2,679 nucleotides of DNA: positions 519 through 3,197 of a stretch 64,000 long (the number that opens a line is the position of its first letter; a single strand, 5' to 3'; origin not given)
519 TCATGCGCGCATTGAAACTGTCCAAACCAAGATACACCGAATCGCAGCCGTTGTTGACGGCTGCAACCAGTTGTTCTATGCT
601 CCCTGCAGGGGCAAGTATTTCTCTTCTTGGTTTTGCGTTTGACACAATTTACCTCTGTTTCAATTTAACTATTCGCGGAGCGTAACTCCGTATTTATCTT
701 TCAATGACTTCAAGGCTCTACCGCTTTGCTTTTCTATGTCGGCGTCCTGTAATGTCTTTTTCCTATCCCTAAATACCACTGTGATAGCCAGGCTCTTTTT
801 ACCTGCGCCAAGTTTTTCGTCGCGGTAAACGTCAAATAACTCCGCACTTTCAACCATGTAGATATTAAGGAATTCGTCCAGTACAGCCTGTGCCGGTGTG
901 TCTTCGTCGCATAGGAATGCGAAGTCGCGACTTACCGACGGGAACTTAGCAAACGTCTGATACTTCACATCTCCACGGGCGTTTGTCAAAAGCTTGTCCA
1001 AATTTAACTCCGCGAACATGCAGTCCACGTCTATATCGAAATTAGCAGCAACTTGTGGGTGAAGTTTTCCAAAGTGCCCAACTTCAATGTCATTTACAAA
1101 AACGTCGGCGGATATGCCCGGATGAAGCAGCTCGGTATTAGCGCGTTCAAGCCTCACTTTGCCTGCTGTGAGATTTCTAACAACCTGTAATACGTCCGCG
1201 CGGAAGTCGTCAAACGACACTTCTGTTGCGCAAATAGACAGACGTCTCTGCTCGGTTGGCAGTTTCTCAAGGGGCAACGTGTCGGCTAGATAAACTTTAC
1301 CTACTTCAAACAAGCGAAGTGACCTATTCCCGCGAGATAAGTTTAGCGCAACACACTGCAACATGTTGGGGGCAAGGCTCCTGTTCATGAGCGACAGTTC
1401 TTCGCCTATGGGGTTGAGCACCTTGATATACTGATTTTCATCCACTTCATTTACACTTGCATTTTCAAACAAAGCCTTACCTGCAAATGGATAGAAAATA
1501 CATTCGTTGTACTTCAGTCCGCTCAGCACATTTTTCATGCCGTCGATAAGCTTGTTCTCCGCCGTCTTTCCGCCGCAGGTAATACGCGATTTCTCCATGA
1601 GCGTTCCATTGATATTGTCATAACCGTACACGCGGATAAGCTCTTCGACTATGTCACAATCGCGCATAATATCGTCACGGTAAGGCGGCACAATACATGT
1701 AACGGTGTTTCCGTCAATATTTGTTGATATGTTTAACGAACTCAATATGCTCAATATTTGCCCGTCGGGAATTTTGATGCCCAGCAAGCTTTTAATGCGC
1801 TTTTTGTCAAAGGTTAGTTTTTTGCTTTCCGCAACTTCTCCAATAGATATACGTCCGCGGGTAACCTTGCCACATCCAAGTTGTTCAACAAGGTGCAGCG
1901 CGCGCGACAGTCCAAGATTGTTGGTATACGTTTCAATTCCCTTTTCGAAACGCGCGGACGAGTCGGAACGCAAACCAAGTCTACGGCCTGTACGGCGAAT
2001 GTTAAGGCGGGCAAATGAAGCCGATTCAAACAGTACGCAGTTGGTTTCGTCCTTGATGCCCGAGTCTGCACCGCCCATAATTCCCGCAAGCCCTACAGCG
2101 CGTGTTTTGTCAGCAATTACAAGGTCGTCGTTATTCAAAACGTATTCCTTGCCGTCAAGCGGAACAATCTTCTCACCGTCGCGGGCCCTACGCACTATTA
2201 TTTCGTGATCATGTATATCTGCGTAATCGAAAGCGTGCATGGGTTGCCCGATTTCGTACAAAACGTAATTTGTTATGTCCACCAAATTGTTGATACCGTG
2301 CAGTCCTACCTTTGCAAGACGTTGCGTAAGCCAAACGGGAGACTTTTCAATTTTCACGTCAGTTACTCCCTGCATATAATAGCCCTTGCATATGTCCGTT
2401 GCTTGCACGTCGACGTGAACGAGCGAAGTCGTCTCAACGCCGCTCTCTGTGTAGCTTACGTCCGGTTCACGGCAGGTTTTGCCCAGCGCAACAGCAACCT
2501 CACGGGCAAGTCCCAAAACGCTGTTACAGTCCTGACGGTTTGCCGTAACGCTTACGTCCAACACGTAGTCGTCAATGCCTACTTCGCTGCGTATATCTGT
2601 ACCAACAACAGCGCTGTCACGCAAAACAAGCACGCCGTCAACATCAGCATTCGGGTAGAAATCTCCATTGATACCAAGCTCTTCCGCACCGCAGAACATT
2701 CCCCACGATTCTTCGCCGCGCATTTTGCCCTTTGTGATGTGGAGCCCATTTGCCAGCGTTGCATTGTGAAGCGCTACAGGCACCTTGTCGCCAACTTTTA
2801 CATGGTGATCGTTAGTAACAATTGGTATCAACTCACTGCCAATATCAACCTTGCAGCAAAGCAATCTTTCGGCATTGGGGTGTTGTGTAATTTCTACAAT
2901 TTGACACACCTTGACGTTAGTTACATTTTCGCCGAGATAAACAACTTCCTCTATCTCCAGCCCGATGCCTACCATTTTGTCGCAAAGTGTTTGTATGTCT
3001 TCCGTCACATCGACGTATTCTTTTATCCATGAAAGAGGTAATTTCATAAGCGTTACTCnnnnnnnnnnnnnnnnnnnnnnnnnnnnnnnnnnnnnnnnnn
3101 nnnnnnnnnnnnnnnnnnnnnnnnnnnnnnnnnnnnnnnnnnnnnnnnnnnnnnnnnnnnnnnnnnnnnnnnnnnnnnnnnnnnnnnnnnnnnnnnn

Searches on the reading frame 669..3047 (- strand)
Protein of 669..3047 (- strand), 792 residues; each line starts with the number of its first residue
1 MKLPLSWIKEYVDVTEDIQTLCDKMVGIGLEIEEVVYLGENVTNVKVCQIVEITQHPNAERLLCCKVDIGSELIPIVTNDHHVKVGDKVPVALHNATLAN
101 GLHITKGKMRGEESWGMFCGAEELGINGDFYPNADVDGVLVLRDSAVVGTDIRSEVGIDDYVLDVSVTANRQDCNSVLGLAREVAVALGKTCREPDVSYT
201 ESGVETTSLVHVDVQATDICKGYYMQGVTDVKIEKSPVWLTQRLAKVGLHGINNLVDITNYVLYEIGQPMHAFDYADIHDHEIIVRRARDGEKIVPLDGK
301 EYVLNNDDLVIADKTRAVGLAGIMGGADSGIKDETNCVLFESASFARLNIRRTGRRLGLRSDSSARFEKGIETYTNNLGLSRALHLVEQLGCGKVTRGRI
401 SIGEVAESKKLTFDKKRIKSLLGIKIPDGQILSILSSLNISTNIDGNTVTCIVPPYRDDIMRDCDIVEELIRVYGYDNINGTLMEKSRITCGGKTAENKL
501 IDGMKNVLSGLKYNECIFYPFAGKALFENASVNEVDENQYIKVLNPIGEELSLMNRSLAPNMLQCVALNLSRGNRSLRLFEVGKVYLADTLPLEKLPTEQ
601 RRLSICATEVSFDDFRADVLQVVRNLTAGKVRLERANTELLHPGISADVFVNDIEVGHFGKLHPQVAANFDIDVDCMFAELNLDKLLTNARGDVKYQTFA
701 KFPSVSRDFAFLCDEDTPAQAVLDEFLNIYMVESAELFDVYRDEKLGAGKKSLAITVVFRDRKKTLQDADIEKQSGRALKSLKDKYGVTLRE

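Call 22: search_protein_families(library=pfam, proteins=[window:669-3047:-], max_evalue=0.00001)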
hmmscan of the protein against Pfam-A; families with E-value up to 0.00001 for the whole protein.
window:669-3047:- (792 aa): 5 families
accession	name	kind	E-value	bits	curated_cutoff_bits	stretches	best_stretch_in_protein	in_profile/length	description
PF03483.22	B3_4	-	7.9e-60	201.8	29.3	1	220-390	2-172/174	B3/4 domain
PF17759.6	tRNA_synthFbeta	-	2.3e-46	158.4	22.4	1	485-683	6-214/214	Phenylalanyl tRNA synthetase beta chain CLM domain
PF03147.19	FDX-ACB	-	4.2e-24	85.2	31.1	1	701-791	2-94/94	Ferredoxin-fold anticodon binding domain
PF03484.21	B5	-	8.3e-20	71.2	28.6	1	412-476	2-67/67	tRNA synthetase B5 domain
PF01588.26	tRNA_bind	-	1e-15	58.1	27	1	45-128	1-77/96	Putative tRNA binding domain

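Call 73: find_encoding_contigs(protein=window:669-3047:-, flank=10000, max_places=2)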
Protein window:669-3047:- (792 aa): 1 contig read that carries it; 1 place shown.
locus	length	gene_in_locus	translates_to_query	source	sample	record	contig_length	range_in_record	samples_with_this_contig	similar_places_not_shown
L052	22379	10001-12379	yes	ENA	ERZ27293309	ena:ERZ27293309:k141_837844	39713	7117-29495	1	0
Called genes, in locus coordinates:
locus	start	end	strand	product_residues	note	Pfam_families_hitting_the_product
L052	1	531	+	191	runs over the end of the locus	-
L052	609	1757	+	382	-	PF01676:Metalloenzyme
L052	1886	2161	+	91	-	PF00216:Bac_DNA_binding, PF18291:HU-HIG (weak)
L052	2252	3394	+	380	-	PF00768:Peptidase_S11, PF13354:Beta-lactamase2, PF00144:Beta-lactamase (weak), PF07943:PBP5_C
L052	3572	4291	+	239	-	PF02163:Peptidase_M50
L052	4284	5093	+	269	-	PF02616:SMC_ScpA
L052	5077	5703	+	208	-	PF04079:SMC_ScpB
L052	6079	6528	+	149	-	PF03862:SpoVAC_SpoVAEB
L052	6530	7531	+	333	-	PF07451:SpoVAD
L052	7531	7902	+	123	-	PF03862:SpoVAC_SpoVAEB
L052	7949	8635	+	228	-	PF09560:Spore_YunB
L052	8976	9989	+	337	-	PF02912:Phe_tRNA-synt_N, PF01409:tRNA-synt_2d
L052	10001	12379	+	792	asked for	PF01588:tRNA_bind, PF03483:B3_4, PF03484:B5, PF17759:tRNA_synthFbeta, PF03147:FDX-ACB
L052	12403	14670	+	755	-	PF01136:Peptidase_U32, PF12392:DUF3656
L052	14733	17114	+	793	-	PF00488:MutS_V, PF01713:Smr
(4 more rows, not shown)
